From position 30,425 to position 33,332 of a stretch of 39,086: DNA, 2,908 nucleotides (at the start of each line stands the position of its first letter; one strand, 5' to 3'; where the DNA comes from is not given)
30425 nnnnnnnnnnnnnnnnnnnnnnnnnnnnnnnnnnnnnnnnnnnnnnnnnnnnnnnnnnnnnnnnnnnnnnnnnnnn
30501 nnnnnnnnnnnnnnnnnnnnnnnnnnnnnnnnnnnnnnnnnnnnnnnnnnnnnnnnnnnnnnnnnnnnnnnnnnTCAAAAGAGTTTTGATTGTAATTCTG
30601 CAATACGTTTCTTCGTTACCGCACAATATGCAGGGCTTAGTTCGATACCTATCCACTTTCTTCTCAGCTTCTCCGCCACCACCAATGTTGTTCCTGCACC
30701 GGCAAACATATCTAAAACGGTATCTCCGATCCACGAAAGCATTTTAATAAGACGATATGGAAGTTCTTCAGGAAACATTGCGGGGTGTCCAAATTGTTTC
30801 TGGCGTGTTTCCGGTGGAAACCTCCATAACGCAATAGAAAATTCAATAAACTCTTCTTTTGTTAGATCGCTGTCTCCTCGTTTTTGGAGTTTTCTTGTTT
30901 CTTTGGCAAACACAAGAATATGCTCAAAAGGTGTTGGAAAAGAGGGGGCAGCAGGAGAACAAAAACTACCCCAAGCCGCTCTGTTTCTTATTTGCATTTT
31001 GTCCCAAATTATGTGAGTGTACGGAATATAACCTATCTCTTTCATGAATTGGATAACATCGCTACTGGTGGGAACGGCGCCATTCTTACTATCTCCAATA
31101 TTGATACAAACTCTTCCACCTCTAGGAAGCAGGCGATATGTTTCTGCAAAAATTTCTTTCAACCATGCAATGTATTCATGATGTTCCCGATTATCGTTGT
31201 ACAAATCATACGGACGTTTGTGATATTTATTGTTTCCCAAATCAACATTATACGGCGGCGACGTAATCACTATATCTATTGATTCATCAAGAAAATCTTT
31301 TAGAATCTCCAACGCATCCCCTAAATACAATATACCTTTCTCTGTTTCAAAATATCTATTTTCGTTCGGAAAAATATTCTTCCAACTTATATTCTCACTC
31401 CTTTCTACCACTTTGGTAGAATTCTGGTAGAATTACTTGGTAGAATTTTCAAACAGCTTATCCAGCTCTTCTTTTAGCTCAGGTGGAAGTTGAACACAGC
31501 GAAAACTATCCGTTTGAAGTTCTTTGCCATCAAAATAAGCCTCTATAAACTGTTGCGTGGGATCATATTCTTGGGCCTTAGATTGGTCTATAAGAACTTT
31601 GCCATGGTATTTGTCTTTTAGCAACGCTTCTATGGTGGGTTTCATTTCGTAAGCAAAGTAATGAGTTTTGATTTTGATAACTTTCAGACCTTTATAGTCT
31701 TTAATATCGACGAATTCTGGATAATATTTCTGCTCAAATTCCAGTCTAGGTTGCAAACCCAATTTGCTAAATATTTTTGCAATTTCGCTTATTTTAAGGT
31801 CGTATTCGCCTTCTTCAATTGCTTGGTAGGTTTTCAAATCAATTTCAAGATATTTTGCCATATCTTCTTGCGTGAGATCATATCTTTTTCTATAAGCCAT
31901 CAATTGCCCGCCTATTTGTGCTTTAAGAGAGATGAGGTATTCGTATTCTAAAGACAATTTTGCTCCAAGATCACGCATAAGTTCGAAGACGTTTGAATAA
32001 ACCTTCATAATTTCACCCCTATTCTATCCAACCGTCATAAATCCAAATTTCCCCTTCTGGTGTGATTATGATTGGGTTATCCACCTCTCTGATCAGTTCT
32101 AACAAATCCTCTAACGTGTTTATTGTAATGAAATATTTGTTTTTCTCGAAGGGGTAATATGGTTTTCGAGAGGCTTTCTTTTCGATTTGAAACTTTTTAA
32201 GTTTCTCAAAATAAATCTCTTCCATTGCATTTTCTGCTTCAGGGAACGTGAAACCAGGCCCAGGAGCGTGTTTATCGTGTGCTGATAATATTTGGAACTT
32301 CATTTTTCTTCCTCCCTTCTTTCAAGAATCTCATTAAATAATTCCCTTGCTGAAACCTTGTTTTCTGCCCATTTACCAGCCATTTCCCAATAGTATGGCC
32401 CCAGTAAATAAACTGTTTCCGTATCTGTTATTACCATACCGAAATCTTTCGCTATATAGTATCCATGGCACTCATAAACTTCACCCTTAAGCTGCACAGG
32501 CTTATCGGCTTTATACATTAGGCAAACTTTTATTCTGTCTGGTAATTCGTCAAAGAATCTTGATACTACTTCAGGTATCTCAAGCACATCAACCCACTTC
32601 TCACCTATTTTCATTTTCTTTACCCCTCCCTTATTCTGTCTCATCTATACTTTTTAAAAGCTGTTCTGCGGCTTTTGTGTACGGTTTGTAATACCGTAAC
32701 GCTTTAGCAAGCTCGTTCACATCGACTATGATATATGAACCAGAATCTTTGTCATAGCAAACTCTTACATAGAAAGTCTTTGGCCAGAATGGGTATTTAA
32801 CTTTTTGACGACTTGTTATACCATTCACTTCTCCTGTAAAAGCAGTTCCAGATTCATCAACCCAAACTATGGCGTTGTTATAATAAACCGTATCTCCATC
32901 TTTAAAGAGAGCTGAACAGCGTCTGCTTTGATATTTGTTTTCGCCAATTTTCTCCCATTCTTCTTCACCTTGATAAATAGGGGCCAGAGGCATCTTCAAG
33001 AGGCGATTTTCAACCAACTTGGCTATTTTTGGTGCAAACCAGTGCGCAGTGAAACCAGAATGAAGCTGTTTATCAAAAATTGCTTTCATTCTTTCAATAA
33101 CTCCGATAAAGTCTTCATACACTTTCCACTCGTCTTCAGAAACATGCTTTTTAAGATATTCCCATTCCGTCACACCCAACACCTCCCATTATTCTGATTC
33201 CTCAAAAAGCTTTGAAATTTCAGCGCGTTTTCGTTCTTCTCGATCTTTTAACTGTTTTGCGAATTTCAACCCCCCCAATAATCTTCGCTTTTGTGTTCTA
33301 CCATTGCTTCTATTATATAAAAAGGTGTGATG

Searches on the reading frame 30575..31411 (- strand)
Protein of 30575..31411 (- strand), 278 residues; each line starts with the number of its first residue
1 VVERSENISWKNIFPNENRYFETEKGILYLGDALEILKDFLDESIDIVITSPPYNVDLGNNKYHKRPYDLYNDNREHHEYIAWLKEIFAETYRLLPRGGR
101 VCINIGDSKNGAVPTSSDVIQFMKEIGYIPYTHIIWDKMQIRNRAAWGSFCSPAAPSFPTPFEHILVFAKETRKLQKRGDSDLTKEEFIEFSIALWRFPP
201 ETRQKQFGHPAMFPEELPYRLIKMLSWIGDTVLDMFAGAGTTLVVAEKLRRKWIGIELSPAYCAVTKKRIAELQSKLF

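Call 15: search_protein_families(library=phrogs, proteins=[window:30575-31411:-])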
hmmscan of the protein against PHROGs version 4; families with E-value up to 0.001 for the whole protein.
window:30575-31411:- (278 aa): 13 families
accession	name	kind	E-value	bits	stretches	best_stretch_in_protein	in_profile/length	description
phrog_67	-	other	1.6e-58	200.4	1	8-276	109-349/743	DNA methyltransferase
phrog_498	-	other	6.3e-31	108.6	1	20-273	195-423/633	DNA methyltransferase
phrog_3008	-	other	1.2e-18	68.3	1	191-275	130-216/244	DNA methyltransferase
phrog_12517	-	unknown function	5.7e-17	62.9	2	28-135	162-267/316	-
phrog_18146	-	other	1.3e-16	61.5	1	204-268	44-109/452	DNA methyltransferase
phrog_6025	-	other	2.1e-15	57.8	1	21-145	7-117/192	DNA methyltransferase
phrog_18293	-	other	2.4e-11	44.6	1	185-273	24-110/119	methyltransferase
phrog_23148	-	unknown function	6.7e-09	37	1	205-270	81-146/165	-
phrog_23085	-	unknown function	2.2e-08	34.9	1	201-274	36-109/138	-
phrog_6952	-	other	1.6e-06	29.1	1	208-274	113-179/181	DNA methyltransferase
phrog_8769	-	other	1.4e-05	25.9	1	225-271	8-54/71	methyltransferase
phrog_16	-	DNA, RNA and nucleotide metabolism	0.00012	21.5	1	220-268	859-907/986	DNA helicase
phrog_11619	-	other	0.00021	21.8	1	32-100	74-133/186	DNA methyltransferase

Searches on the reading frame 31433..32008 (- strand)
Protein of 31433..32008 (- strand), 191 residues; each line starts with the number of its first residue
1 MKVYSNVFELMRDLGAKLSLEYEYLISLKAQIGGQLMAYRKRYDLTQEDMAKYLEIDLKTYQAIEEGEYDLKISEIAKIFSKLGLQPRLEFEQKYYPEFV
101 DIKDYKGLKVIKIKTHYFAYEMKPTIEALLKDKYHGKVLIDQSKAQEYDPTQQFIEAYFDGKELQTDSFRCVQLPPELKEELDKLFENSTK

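Call 41: search_protein_families(library=pfam, max_evalue=0.01, proteins=[window:31433-32008:-])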
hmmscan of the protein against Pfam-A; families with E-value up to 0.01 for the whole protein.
window:31433-32008:- (191 aa): 5 families
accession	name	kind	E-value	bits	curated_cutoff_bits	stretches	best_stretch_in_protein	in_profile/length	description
PF01381.28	HTH_3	-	2.7e-08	34.1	23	1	36-87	1-52/55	Helix-turn-helix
PF12844.13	HTH_19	-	2e-06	28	30.2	1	38-87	6-55/64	Helix-turn-helix domain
PF15933.10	RnlB_antitoxin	-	1.9e-05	25.4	27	1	127-188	20-82/94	Antitoxin to bacterial toxin RNase LS or RnlA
PF13560.12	HTH_31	-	0.00025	21.7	27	1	31-88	1-59/64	Helix-turn-helix domain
PF13413.12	HTH_25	-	0.0098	16.1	24.6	0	36-70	2-36/62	Helix-turn-helix domain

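Call 85: search_protein_families(library=phrogs, max_evalue=0.01, proteins=[window:31433-32008:-])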
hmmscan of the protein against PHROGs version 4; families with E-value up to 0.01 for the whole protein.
window:31433-32008:- (191 aa): 12 families
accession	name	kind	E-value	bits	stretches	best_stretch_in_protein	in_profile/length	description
phrog_3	-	transcription regulation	1.4e-05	26.1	1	34-121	91-168/430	transcriptional repressor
phrog_2967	-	transcription regulation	5.4e-05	23.8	1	31-93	10-72/225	transcriptional regulator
phrog_11187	-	transcription regulation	7.8e-05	23.4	1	44-79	20-55/63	transcriptional regulator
phrog_955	-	DNA, RNA and nucleotide metabolism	0.0001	23.1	1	32-69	25-62/142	HTH DNA binding protein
phrog_2339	-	DNA, RNA and nucleotide metabolism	0.00012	23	1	24-93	18-88/98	HTH DNA binding protein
phrog_8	-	transcription regulation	0.00036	21.1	1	35-129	165-256/346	transcriptional regulator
phrog_2328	-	transcription regulation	0.00089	20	1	32-85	16-69/128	transcriptional repressor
phrog_1373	-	transcription regulation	0.001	20.1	1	25-92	63-124/166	transcriptional regulator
phrog_4836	-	transcription regulation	0.0014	19.2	1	29-88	73-132/194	CII-like regulator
phrog_5823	-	transcription regulation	0.0019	18.4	1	30-84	5-60/404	transcriptional regulator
phrog_147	-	transcription regulation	0.003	18.9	1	31-80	4-54/100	transcriptional regulator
phrog_4031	-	unknown function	0.0032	17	1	30-90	517-578/626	-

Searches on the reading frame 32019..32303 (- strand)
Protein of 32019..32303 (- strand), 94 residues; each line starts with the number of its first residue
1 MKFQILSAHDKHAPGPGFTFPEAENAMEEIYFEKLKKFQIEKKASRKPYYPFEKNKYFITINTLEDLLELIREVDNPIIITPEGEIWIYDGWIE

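Call 41: search_protein_families(library=pfam, max_evalue=0.01, proteins=[window:32019-32303:-])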
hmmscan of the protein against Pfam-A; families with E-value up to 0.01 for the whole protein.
window:32019-32303:- (94 aa): 0 families

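Call 85: search_protein_families(library=phrogs, max_evalue=0.01, proteins=[window:32019-32303:-])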
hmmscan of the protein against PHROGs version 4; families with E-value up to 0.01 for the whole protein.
window:32019-32303:- (94 aa): 4 families
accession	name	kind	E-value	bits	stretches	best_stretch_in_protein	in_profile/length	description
phrog_5030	-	unknown function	6.2e-05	24.5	1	27-94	27-89/89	-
phrog_34754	-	unknown function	0.00087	20.4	1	50-94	91-135/135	-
phrog_18473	-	unknown function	0.0018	19.6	1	50-94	27-79/79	-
phrog_12362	-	unknown function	0.0058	17.4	0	53-81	15-45/53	-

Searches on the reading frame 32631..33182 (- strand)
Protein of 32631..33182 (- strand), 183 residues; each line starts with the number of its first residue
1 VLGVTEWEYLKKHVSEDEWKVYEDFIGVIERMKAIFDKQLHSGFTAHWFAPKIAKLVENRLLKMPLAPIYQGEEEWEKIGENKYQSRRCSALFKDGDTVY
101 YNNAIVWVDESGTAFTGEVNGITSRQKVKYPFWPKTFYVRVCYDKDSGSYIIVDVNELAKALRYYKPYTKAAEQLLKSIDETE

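Call 37: search_dna_similar(query=window:32631-33182:-, collection=phages, mode=protein, max_rows=15)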
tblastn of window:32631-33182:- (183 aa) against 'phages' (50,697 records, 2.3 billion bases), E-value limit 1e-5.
Records with a match: 1; places in all: 1; records where one place covers at least 80% of the query: 0.
Best place of each record, by identity: <60% 1.
By first word of the organism name: Rhizobium 1.
By host as written in the record: Rhizobium phaseoli I1_23 1.
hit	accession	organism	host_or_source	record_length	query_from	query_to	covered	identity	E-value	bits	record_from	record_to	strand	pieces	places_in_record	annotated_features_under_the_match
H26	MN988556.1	Rhizobium phage RHph_I1_23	Rhizobium phaseoli I1_23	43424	17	139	67%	30.4%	4e-9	61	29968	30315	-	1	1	hypothetical protein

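Call 41: search_protein_families(library=pfam, max_evalue=0.01, proteins=[window:32631-33182:-])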
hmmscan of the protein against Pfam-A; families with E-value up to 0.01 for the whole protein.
window:32631-33182:- (183 aa): 1 family
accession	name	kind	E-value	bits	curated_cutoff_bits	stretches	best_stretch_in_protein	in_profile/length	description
PF25185.1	Tad3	-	8.1e-14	51.9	27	1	7-117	11-117/119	Type I Thoeris inhibitor Tad3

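Call 54: find_related_loci(query=window:32631-33182:-, collection=viral_contigs, flank=6000)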
Query window:32631-33182:- (183 aa) in viral_contigs; peptide patterns used: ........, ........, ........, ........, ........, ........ (x = any residue, [..] = any of these).
1 stretches matched a pattern, but none encodes a relative of the query by tblastn (E <= 1e-3).

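Call 85: search_protein_families(library=phrogs, max_evalue=0.01, proteins=[window:32631-33182:-])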
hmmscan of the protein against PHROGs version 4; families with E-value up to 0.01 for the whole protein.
window:32631-33182:- (183 aa): 0 families
